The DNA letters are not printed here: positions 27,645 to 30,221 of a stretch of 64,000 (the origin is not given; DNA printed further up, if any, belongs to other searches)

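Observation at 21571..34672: Orphan glycyl-radical-enzyme operon joined to a TRAP importer and a C4 acid-sugar kinase/PdxA-type dehydrogenase module (main candidate for a new pathway)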

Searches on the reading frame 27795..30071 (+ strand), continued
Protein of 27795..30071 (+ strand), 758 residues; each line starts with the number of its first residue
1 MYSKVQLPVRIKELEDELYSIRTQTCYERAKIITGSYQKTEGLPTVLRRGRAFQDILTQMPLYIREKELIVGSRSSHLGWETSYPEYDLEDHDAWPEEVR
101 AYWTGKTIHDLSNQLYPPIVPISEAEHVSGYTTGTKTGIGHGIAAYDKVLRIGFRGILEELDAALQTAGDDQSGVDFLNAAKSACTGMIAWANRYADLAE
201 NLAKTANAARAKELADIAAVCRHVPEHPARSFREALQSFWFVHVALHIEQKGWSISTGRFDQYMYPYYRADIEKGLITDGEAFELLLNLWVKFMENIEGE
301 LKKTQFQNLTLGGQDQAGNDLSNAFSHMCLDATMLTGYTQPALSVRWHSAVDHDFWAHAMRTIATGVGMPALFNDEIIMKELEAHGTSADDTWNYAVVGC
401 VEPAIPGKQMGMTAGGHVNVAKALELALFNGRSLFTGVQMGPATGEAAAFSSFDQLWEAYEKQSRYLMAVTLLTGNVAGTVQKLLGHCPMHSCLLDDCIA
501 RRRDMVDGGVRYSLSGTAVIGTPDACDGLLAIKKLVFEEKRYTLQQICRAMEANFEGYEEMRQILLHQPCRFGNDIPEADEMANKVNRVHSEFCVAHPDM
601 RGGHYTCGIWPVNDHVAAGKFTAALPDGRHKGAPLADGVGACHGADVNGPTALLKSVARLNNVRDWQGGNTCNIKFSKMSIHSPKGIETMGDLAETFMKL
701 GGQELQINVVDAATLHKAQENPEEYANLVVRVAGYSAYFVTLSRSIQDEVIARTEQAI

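Call 10: find_encoding_contigs(protein=P0010, flank=10000, max_places=2)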
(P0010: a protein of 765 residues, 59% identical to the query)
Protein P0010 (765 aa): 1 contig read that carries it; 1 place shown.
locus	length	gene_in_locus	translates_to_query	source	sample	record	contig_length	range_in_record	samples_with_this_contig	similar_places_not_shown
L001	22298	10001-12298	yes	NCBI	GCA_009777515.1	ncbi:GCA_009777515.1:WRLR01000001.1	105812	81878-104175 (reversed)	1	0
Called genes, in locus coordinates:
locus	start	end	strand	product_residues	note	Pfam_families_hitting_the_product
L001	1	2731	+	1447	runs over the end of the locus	PF00082:Peptidase_S8, PF07523:Big_3 (faint), PF00395:SLH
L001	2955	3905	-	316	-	PF00248:Aldo_ket_red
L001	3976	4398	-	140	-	PF01035:DNA_binding_1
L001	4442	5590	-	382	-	-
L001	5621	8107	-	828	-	PF13089:PP_kinase_N, PF02503:PP_kinase, PF17941:PP_kinase_C_1, PF13091:PLDc_2 (weak), PF13090:PP_kinase_C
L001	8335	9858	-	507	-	PF16927:HisKA_7TM, PF00990:GGDEF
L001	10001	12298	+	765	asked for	PF02901:PFL-like, PF01228:Gly_radical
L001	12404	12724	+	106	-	PF01909:NTP_transf_2, PF18765:Polbeta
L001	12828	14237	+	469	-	PF02952:Fucose_iso_C (faint)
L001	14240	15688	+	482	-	PF00370:FGGY_N, PF02782:FGGY_C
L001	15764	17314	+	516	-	PF16586:DUF5060, PF13204:Apiosidase, PF18310:DUF5605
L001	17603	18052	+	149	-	PF08780:NTase_sub_bind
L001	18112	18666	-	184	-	PF04011:LemA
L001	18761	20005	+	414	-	PF03738:GSP_synth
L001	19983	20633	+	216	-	-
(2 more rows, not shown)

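Call 11: find_encoding_contigs(protein=P0036, flank=10000, max_places=2)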
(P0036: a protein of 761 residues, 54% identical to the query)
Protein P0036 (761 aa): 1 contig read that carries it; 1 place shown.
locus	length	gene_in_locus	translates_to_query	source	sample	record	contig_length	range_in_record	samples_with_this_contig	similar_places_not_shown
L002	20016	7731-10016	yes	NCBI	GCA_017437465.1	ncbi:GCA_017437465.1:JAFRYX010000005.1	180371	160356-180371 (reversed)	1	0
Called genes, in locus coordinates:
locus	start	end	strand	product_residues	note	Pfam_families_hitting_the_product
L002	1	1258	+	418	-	PF02896:PEP-utilizers_C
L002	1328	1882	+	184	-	PF00583:Acetyltransf_1, PF13302:Acetyltransf_3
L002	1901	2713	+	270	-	PF00924:MS_channel_2nd, PF21082:MS_channel_3rd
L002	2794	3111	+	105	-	-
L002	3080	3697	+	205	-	PF00717:Peptidase_S24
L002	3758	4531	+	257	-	PF00106:adh_short, PF01370:Epimerase (weak), PF02719:Polysacc_synt_2 (weak), PF03435:Sacchrp_dh_NADP, PF08659:KR, PF13561:adh_short_C2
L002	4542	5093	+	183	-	-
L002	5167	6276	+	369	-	PF00248:Aldo_ket_red, PF13183:Fer4_8 (faint), PF14697:Fer4_21 (faint), PF00037:Fer4 (faint), PF12838:Fer4_7 (weak), PF13187:Fer4_9, PF13237:Fer4_10 (weak), PF13534:Fer4_17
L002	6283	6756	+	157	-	PF04073:tRNA_edit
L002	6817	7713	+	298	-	PF00037:Fer4, PF12797:Fer4_2 (weak), PF12837:Fer4_6 (weak), PF13237:Fer4_10, PF12838:Fer4_7, PF13187:Fer4_9 (weak), PF00037:Fer4, PF04055:Radical_SAM, +7 more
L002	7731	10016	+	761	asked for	PF02901:PFL-like, PF01228:Gly_radical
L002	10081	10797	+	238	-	PF01522:Polysacc_deac_1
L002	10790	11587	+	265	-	PF00005:ABC_tran, PF13304:AAA_21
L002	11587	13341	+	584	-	PF16962:ABC_export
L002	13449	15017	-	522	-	PF01301:Glyco_hydro_35 (weak), PF02449:Glyco_hydro_42 (weak), PF18120:DUF5597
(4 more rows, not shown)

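Call 12: find_encoding_contigs(protein=P0034, flank=10000, max_places=2)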
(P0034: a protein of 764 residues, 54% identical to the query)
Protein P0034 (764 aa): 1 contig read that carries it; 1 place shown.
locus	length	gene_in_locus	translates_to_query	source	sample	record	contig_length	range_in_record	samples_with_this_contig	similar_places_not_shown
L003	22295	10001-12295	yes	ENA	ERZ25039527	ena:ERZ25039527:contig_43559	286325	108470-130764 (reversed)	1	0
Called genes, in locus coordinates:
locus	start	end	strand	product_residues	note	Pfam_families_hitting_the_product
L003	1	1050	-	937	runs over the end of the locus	PF11369:DUF3160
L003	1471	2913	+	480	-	PF00165:HTH_AraC (faint), PF12833:HTH_18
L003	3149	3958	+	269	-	PF00248:Aldo_ket_red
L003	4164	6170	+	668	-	PF23023:Anti-Pycsar_Apyc1 (faint), PF00753:Lactamase_B (weak), PF12706:Lactamase_B_2 (faint)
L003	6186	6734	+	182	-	-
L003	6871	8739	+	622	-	PF07940:Hepar_II_III_C (faint)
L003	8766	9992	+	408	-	PF03629:SASA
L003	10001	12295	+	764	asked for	PF02901:PFL-like, PF01228:Gly_radical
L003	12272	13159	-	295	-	PF01261:AP_endonuc_2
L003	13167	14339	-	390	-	-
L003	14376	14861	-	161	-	PF17677:Glyco_hydro38C2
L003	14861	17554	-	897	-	PF01074:Glyco_hydro_38N, PF09261:Alpha-mann_mid, PF07748:Glyco_hydro_38C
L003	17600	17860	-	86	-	PF01208:URO-D (weak)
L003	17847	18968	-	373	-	PF14307:Glyco_tran_WbsX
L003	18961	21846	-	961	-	PF02837:Glyco_hydro_2_N, PF22666:Glyco_hydro_2_N2 (weak), PF00703:Glyco_hydro_2, PF02836:Glyco_hydro_2_C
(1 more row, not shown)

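Call 13: find_encoding_contigs(protein=P0002, flank=10000, max_places=2)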
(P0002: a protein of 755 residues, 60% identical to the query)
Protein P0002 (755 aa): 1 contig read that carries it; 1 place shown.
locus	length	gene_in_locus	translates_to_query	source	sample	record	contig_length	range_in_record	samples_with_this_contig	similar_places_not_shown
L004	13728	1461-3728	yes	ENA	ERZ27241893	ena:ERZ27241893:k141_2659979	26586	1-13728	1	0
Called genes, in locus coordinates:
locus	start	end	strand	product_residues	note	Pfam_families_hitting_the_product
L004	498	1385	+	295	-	PF13353:Fer4_12 (weak), PF04055:Radical_SAM, PF12838:Fer4_7 (faint), PF13237:Fer4_10 (weak), PF14697:Fer4_21 (weak), PF00037:Fer4, PF12797:Fer4_2 (weak), PF12837:Fer4_6 (weak), +4 more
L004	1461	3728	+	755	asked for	PF02901:PFL-like, PF01228:Gly_radical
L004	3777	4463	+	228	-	PF00753:Lactamase_B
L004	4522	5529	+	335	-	PF13460:NAD_binding_10 (weak), PF16363:GDP_Man_Dehyd (faint), PF01370:Epimerase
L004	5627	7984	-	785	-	PF15902:Sortilin-Vps10 (faint), PF02012:BNR (faint)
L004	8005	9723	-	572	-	PF28584:GH_cat, PF27250:SSO3021_2nd, PF28585:GH_C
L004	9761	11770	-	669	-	PF13802:Gal_mutarotas_2, PF01055:Glyco_hydro_31_2nd, PF21365:Glyco_hydro_31_3rd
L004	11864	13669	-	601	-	PF01547:SBP_bac_1 (faint)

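Call 14: find_encoding_contigs(protein=P0009, flank=10000, max_places=2)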
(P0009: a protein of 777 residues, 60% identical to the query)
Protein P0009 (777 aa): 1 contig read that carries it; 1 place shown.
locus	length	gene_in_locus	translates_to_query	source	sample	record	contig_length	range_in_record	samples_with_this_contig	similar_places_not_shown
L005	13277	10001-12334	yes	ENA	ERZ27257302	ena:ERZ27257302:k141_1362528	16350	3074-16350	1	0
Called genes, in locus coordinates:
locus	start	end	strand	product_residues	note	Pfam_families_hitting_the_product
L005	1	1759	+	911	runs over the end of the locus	PF08218:Citrate_ly_lig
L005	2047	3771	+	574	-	-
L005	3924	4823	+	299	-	PF00528:BPD_transp_1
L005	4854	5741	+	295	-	-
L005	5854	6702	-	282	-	-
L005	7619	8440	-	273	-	PF00702:Hydrolase, PF08282:Hydrolase_3, PF12710:HAD (faint), PF05116:S6PP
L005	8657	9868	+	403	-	PF13173:AAA_14, PF13635:DUF4143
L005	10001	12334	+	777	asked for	PF02901:PFL-like, PF01228:Gly_radical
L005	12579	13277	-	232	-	?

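Call 15: find_encoding_contigs(protein=P0018, flank=10000, max_places=2)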
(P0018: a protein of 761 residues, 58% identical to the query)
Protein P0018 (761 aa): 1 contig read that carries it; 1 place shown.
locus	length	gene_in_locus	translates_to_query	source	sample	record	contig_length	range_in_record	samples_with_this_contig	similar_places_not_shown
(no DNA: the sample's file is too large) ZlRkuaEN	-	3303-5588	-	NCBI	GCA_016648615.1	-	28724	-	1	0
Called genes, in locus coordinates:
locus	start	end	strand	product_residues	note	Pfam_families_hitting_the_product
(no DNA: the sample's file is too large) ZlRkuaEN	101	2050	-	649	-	PF09479:Flg_new (weak)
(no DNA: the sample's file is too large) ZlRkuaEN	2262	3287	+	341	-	PF13353:Fer4_12, PF12797:Fer4_2 (faint), PF13237:Fer4_10 (faint), PF13484:Fer4_16 (faint), PF12838:Fer4_7 (weak), PF13187:Fer4_9 (weak), PF00037:Fer4 (weak), PF04055:Radical_SAM, +1 more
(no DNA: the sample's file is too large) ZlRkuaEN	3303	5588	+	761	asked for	PF02901:PFL-like, PF01228:Gly_radical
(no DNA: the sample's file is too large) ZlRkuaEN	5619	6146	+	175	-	PF00293:NUDIX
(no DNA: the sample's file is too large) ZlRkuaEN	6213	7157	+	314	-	PF00135:COesterase (weak), PF20434:BD-FAE, PF07859:Abhydrolase_3, PF00326:Peptidase_S9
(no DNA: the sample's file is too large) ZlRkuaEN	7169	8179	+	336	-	PF00144:Beta-lactamase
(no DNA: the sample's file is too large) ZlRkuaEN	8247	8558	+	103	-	-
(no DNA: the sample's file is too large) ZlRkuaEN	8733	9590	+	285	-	-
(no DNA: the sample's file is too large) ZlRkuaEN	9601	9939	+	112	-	-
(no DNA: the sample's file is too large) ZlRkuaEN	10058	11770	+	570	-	PF00920:ILVD_EDD_N, PF24877:ILV_EDD_C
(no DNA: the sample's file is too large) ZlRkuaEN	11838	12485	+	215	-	-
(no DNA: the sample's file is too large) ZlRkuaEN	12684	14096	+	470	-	PF04616:Glyco_hydro_43, PF03422:CBM_6 (weak)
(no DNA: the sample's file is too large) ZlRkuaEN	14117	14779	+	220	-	PF00657:Lipase_GDSL (weak), PF13472:Lipase_GDSL_2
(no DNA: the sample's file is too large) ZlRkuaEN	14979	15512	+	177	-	PF14512:TM1586_NiRdase (faint), PF00881:Nitroreductase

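Call 22: find_related_loci(query=A1, collection=genome_contigs, flank=10000)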
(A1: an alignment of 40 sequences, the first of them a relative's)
Query A1 (758 aa) in genome_contigs; peptide patterns used: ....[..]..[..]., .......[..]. (x = any residue, [..] = any of these).
600 stretches matched a pattern (row limit reached: there are more); 598 encode a relative of the query (tblastn E <= 1e-3); the best 80 are kept; 80 distinct loci.
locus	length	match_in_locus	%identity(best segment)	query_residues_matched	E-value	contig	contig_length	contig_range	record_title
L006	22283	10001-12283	54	2-758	0e+0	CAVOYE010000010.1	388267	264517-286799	MAG: uncultured Chloroflexia bacterium isolate MFD09964.bin.2.39 genome assembly, contig: contig_30383, whole genome sho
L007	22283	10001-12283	54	2-758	0e+0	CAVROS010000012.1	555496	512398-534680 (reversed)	MAG: uncultured delta proteobacterium isolate MFD03804.bin.2.110 genome assembly, contig: contig_2920, whole genome shot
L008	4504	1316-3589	53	1-754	0e+0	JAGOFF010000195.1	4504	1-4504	MAG: Clostridia bacterium isolate Go_SlDig_bin_186 Go_SlDig_67447_length_4504_cov_4.756683, whole genome shotgun sequenc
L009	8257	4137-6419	51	4-758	0e+0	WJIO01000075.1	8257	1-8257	MAG: Candidatus Poribacteria bacterium isolate Bin_402 k141_871843, whole genome shotgun sequence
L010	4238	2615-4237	50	4-545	0e+0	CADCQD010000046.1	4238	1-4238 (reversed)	MAG: uncultured Clostridiales bacterium isolate RUG14875 genome assembly, contig: RUG14875_asm_46, whole genome shotgun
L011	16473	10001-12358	40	10-758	2e-173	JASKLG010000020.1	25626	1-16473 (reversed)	MAG: Bacillota bacterium isolate DJKA70_ANT-KO_bin.42 scaffold_241, whole genome shotgun sequence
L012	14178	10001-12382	38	6-758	9e-170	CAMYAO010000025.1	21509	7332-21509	MAG TPA_asm: uncultured Clostridium sp. isolate SRR17635593_bin.3_metaWRAP_v1.3_MAG genome assembly, contig: ERZ14212874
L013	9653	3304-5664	38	3-758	2e-164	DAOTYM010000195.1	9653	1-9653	MAG TPA_asm: Anaerolineae bacterium isolate H25_343 k127_85985, whole genome shotgun sequence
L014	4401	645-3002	39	10-756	4e-169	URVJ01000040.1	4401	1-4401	uncultured Clostridiales bacterium isolate UMGS1387 genome assembly, contig: NODE_12286_length_4401_cov_8.916475, whole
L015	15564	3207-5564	38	9-758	2e-163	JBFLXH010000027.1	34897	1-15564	MAG: Bacillota bacterium isolate MAG053 MAG053_27, whole genome shotgun sequence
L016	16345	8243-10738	37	4-756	5e-161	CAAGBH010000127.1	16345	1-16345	MAG TPA_asm: Clostridia bacterium, isolate HGM12756, WGS project CAAGBH010000000 data, contig: SRS476047_64_k119_394277,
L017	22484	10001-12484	37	3-756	6e-160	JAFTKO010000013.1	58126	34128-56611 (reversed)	MAG: Clostridia bacterium isolate RGIG3903 Roe_deer_Cecum-2__c1303, whole genome shotgun sequence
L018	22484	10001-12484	36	5-756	1e-159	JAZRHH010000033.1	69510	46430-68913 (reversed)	MAG: Clostridia bacterium isolate T1900045484_YK20190178.MAGScoT_cleanbin_000010 SGB_7331_k141_2860829, whole genome sho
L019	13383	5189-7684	37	4-756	9e-160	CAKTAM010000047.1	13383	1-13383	MAG: uncultured Oscillospiraceae bacterium isolate REFINED_METABAT215_TOP10_CONTIGS_1500_ASSEMBLY_K77_MERGED__Hadza_MoBi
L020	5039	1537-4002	36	10-757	4e-163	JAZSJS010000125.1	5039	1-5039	MAG: Eubacteriales bacterium isolate T1900044564_TS20190030.MAGScoT_cleanbin_000018 SGB_385_k141_3518513, whole genome s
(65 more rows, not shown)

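Call 39: search_protein_families(library=pfam, proteins=[L006:6335-7507:-, L006:7572-8861:-, L006:9176-9982:+, L006:12766-13758:-, L006:14279-15694:-, L009:506-1495:+, L009:1610-2689:+, L009:2693-3958:+, L009:6984-7850:-, L008:369-1319:+], max_evalue=0.001)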
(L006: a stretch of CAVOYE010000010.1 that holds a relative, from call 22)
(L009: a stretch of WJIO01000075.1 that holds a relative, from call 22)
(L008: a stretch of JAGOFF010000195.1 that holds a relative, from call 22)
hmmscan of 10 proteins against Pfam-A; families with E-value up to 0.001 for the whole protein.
L006:6335-7507:- (390 aa): 7 families
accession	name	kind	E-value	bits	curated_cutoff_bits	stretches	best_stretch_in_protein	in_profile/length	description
PF00248.27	Aldo_ket_red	-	1.4e-17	64.1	24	1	29-196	19-197/291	Aldo/keto reductase family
PF12838.12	Fer4_7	-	2.2e-06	28.4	27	1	322-336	2-16/52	4Fe-4S dicluster domain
PF13187.11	Fer4_9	-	5.1e-06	26.9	27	1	256-335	4-50/52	4Fe-4S dicluster domain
PF13183.11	Fer4_8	-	1.5e-05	25.9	27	1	257-335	8-67/68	4Fe-4S dicluster domain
PF12837.12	Fer4_6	-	4.3e-05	23.7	25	1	320-336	7-23/24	4Fe-4S binding domain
PF00037.32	Fer4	-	4.5e-05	23.5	21.1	1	320-334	6-20/24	4Fe-4S binding domain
PF13237.11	Fer4_10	-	7.3e-05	23.1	25.5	0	319-334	6-21/53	4Fe-4S dicluster domain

L006:7572-8861:- (429 aa): 3 families
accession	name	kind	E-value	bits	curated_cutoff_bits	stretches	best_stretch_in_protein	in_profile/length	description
PF01408.29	GFO_IDH_MocA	-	5.4e-18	66.3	24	1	18-145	3-119/120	Oxidoreductase family, NAD-binding Rossmann fold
PF22725.1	GFO_IDH_MocA_C3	-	1.1e-17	64.6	27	1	157-300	4-124/124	GFO/IDH/MocA C-terminal domain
PF02894.22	GFO_IDH_MocA_C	-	2.9e-10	40.8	22.9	1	187-407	31-217/218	Oxidoreductase family, C-terminal alpha/beta domain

L006:9176-9982:+ (268 aa): 1 family
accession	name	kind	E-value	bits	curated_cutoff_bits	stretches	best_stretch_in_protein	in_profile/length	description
PF00248.27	Aldo_ket_red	-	1.6e-21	77.1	24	1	32-195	25-195/291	Aldo/keto reductase family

L006:12766-13758:- (330 aa): 1 family
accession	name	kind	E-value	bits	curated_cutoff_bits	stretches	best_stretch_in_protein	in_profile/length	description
PF00202.27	Aminotran_3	-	1.2e-103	347.4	30.5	1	14-323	2-327/403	Aminotransferase class-III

L006:14279-15694:- (471 aa): 3 families
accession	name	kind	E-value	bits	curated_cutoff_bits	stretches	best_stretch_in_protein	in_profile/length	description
PF02518.31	HATPase_c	-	3e-28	98.9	26.4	1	357-466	2-109/111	Histidine kinase-, DNA gyrase B-, and HSP90-like ATPase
PF00672.30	HAMP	-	1.4e-18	67.4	25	1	190-241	1-52/53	HAMP domain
PF00512.31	HisKA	-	3.5e-17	62.7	26.9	1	247-310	2-66/66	His Kinase A (phospho-acceptor) domain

L009:506-1495:+ (329 aa): 1 family
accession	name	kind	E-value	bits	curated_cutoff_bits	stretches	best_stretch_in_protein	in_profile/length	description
PF01208.23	URO-D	-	5e-14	52.5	23.9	1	77-323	93-346/346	Uroporphyrinogen decarboxylase (URO-D)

L009:1610-2689:+ (359 aa): 1 family
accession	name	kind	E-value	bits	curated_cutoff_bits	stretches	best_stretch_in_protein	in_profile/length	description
PF03747.19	ADP_ribosyl_GH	-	6.7e-30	105.2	26.2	1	26-314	1-286/287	ADP-ribosylglycohydrolase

L009:2693-3958:+ (421 aa): 2 families
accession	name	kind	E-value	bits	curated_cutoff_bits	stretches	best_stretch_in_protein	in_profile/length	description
PF05977.19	MFS_3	-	1e-33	117.1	27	1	19-401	5-391/524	Transmembrane secretion effector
PF07690.21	MFS_1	-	5.5e-31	108.2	33.4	2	30-313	2-285/347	Major Facilitator Superfamily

L009:6984-7850:- (288 aa): 0 families

L008:369-1319:+ (316 aa): 10 families
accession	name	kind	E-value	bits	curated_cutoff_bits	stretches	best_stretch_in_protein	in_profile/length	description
PF04055.27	Radical_SAM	-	4.3e-17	63.2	29.5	1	110-251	14-163/166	Radical SAM superfamily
PF13353.11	Fer4_12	-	4.7e-13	50.1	22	1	32-187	2-98/137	4Fe-4S single cluster domain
PF00037.32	Fer4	-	1e-11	44.6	21.1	1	94-115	2-23/24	4Fe-4S binding domain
PF13237.11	Fer4_10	-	4.1e-08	33.5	25.5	2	65-111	3-53/53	4Fe-4S dicluster domain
PF12837.12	Fer4_6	-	1.8e-07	31.2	25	1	94-114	3-23/24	4Fe-4S binding domain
PF14697.11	Fer4_21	-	4e-07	30.5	35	1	69-115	6-56/59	4Fe-4S dicluster domain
PF12797.12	Fer4_2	-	7e-07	29.2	24.5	1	94-112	4-22/22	4Fe-4S binding domain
PF12838.12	Fer4_7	-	1.5e-06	29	27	1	70-114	1-52/52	4Fe-4S dicluster domain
PF13484.11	Fer4_16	-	3.4e-06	28.2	30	1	99-122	1-24/66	4Fe-4S double cluster binding domain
PF13187.11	Fer4_9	-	4.4e-05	23.9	27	1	70-115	1-52/52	4Fe-4S dicluster domain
